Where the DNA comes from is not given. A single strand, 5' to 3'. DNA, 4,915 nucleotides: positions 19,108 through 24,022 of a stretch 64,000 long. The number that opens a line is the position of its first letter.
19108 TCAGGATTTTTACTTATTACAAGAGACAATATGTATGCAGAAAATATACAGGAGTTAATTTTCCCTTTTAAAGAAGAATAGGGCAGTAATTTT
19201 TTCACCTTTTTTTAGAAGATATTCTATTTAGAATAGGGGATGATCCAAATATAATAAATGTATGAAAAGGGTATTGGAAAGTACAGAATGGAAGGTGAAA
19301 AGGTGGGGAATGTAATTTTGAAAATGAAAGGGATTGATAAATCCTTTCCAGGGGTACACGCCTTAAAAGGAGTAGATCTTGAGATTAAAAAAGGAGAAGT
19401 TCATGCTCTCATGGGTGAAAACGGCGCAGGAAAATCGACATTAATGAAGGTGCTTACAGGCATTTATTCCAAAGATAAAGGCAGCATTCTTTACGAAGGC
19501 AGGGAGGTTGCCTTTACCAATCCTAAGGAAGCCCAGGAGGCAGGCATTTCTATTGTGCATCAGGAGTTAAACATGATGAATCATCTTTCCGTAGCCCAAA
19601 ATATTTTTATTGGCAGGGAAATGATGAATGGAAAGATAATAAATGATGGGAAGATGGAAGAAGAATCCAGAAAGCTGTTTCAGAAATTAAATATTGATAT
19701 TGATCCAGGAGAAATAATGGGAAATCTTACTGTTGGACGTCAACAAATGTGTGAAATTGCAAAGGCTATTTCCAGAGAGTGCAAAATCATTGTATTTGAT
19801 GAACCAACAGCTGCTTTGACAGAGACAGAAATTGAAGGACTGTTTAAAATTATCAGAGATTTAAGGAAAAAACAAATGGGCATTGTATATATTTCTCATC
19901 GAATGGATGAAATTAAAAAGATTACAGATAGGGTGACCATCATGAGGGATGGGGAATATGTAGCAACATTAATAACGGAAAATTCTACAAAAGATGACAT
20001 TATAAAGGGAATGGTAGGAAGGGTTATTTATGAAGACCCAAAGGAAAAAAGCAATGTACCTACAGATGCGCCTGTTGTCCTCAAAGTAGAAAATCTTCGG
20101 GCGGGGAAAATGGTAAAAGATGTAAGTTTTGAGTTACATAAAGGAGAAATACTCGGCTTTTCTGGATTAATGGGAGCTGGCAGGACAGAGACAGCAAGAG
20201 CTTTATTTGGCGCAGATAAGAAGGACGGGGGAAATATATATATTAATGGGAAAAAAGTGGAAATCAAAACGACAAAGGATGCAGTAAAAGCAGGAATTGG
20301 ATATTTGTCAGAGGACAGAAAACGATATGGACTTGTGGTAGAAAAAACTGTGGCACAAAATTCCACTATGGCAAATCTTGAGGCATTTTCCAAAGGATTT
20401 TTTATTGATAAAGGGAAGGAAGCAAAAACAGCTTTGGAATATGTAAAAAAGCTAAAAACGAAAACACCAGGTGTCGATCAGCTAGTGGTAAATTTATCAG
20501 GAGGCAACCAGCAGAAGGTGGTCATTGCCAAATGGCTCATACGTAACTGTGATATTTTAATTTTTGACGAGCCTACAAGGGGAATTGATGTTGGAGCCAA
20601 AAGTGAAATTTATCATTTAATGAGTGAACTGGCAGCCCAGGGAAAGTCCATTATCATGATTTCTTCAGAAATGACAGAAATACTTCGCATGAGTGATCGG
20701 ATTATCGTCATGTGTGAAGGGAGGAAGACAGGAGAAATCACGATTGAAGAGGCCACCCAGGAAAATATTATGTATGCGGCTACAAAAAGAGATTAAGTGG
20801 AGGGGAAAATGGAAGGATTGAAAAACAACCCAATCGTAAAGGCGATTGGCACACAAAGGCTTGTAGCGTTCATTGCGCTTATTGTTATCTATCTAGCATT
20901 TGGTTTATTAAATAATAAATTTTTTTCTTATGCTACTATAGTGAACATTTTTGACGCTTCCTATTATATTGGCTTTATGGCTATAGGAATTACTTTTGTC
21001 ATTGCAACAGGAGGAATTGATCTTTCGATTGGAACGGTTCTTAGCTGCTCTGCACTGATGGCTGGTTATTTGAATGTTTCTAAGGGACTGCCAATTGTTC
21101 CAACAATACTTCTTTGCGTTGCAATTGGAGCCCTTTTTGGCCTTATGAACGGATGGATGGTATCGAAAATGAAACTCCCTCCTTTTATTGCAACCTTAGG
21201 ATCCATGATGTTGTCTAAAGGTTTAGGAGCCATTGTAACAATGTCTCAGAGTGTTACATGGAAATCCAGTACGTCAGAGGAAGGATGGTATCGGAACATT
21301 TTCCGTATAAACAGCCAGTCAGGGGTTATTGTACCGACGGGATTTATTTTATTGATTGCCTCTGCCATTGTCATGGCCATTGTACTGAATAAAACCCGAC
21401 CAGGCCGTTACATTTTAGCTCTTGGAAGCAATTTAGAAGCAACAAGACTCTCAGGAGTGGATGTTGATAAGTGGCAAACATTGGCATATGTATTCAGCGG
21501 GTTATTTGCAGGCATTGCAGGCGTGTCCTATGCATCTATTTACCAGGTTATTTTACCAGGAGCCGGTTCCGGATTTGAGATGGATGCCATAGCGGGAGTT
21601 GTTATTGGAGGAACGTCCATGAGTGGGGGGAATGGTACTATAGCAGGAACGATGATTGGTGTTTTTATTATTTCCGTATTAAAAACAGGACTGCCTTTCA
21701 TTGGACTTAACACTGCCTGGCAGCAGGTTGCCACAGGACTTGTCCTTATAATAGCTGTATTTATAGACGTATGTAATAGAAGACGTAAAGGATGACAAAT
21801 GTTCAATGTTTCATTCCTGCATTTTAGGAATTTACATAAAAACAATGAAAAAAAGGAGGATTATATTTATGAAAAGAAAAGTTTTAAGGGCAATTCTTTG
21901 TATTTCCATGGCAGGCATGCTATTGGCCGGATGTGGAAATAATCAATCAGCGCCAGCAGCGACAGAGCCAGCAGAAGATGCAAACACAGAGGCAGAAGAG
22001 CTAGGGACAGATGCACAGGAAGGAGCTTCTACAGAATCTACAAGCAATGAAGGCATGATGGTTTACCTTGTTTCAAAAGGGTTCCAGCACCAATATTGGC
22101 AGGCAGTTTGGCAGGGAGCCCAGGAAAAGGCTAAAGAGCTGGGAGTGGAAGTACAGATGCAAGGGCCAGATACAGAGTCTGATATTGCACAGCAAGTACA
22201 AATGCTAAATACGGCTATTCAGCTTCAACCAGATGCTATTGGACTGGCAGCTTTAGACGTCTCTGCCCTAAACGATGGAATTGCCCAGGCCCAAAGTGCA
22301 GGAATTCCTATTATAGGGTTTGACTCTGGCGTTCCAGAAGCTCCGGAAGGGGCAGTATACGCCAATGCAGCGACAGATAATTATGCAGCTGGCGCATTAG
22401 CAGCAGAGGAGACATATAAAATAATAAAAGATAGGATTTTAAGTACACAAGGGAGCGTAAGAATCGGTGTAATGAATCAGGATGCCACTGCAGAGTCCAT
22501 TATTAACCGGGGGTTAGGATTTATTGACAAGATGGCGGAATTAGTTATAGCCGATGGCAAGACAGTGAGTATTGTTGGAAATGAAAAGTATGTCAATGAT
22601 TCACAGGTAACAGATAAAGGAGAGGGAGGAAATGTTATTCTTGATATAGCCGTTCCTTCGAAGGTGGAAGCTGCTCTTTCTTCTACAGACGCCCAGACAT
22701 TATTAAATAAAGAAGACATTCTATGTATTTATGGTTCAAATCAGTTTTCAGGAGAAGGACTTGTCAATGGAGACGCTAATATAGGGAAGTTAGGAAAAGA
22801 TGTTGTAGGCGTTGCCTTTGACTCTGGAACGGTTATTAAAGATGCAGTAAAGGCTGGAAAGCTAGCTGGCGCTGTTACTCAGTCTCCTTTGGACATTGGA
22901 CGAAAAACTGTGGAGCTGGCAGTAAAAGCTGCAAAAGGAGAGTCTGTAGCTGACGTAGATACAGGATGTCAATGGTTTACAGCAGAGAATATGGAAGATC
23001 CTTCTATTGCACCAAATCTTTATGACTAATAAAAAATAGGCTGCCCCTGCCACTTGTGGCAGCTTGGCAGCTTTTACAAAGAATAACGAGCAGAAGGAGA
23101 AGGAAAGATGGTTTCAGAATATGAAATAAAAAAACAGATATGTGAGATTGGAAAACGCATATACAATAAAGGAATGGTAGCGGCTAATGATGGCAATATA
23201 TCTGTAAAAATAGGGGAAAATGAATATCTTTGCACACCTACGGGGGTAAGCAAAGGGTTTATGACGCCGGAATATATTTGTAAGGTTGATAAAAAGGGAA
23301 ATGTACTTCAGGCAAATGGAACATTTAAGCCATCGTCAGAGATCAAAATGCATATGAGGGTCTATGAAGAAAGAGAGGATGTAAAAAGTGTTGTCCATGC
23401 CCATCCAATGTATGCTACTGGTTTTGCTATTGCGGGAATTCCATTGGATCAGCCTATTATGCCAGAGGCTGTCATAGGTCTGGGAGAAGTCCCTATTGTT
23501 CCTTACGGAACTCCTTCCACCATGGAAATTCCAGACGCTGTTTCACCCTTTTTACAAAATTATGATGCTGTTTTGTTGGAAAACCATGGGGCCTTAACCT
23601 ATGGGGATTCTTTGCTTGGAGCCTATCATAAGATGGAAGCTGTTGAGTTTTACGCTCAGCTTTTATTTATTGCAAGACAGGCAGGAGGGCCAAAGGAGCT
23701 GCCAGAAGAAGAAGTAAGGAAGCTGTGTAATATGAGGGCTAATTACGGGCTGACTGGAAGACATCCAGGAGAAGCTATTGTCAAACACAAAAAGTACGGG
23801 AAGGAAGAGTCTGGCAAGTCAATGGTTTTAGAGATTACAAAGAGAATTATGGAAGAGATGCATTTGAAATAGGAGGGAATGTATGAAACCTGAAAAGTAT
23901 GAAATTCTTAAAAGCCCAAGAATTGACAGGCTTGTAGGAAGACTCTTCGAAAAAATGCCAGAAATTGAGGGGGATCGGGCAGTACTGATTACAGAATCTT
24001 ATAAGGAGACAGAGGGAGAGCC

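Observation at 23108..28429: Two paralogous class II aldolases in the GRM operon, both carrying C-terminal encapsulation-peptide-like helices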

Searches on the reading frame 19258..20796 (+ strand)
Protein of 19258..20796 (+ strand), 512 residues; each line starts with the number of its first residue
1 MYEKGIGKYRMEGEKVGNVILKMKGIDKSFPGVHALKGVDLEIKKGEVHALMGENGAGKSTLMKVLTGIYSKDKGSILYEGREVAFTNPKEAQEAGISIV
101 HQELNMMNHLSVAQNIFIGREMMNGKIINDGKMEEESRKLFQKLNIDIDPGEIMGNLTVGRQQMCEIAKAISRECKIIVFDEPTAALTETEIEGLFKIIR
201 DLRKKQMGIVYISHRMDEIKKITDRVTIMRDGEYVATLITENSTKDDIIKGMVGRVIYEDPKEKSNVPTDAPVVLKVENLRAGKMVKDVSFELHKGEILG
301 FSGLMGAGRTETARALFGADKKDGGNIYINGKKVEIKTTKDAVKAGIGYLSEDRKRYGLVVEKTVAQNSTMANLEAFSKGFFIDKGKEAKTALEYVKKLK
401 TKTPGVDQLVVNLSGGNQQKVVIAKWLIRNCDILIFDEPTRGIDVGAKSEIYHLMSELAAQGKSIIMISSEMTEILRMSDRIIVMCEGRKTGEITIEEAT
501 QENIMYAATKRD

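Call 5: search_protein_families(library=pfam, proteins=[window:19258-20796:+])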
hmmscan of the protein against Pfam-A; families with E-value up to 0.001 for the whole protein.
window:19258-20796:+ (512 aa): 7 families
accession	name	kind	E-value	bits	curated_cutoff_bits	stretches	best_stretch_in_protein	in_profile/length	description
PF00005.33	ABC_tran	-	5.7e-56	189.3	25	2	36-185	1-137/137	ABC transporter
PF13304.12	AAA_21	-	4.9e-08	33.8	27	0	412-466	237-294/304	AAA domain, putative AbiEii toxin, Type IV TA system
PF02463.25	SMC_N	-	8.8e-08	32.3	40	1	47-228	25-211/220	RecF/RecN/SMC N terminal domain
PF09818.15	ABC_ATPase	-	2.8e-07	30.3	23.2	0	41-93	75-123/283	P-loop domain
PF13175.12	AAA_15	-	0.00054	20.1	32.1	1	41-239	19-162/374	AAA ATPase domain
PF13555.12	AAA_29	-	0.00071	19.7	27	0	36-63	12-39/61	P-loop containing region of AAA domain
PF00270.35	DEAD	-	0.00088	19.5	26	0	51-212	19-156/167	DEAD/DEAH box helicase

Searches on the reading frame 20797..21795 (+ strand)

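Call 5: search_protein_families(library=pfam, proteins=[window:20797-21795:+])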
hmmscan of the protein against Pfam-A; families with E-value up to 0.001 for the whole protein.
window:20797-21795:+ (332 aa): 1 family
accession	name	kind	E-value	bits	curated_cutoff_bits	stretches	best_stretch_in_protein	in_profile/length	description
PF02653.21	BPD_transp_2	-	1.4e-45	156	26.8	1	48-321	2-269/269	Branched-chain amino acid transport system / permease component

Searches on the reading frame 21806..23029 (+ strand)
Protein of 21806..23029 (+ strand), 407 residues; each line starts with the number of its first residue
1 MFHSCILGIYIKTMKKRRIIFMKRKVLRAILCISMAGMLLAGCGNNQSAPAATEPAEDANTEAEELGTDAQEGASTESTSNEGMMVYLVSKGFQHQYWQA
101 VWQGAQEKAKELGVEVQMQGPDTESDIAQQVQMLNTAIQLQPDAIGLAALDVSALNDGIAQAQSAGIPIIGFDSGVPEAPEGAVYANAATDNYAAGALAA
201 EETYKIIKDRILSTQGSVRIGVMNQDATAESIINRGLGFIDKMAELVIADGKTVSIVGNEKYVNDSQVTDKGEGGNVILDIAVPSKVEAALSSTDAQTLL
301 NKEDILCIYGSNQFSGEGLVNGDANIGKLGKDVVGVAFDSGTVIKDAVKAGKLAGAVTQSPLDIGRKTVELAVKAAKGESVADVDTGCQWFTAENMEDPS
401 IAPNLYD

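Call 5: search_protein_families(library=pfam, proteins=[window:21806-23029:+])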
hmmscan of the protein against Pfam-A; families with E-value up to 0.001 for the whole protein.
window:21806-23029:+ (407 aa): 2 families
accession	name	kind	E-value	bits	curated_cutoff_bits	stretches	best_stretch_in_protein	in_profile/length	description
PF13407.12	Peripla_BP_4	-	2.8e-39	135.7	35.1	1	86-379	1-257/258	Periplasmic binding protein domain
PF00532.27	Peripla_BP_1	-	7.5e-05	22.8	22.2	1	89-244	7-148/281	Periplasmic binding proteins and sugar binding domain of LacI family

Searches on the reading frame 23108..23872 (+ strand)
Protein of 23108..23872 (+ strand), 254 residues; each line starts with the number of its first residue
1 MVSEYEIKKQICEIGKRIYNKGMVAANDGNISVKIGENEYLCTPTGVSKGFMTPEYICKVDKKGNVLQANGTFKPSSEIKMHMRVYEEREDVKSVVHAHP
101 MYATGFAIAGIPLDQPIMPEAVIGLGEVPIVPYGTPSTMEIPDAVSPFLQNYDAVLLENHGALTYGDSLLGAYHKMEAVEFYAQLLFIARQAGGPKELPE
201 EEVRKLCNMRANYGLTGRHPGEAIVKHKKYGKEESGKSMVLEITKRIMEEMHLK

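Call 5: search_protein_families(library=pfam, proteins=[window:23108-23872:+])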
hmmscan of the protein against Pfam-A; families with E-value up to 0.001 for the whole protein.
window:23108-23872:+ (254 aa): 1 family
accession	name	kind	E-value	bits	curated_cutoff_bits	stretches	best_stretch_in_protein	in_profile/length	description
PF00596.27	Aldolase_II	-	4.2e-49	167.4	22.2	1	10-185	2-181/183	Class II Aldolase and Adducin N-terminal domain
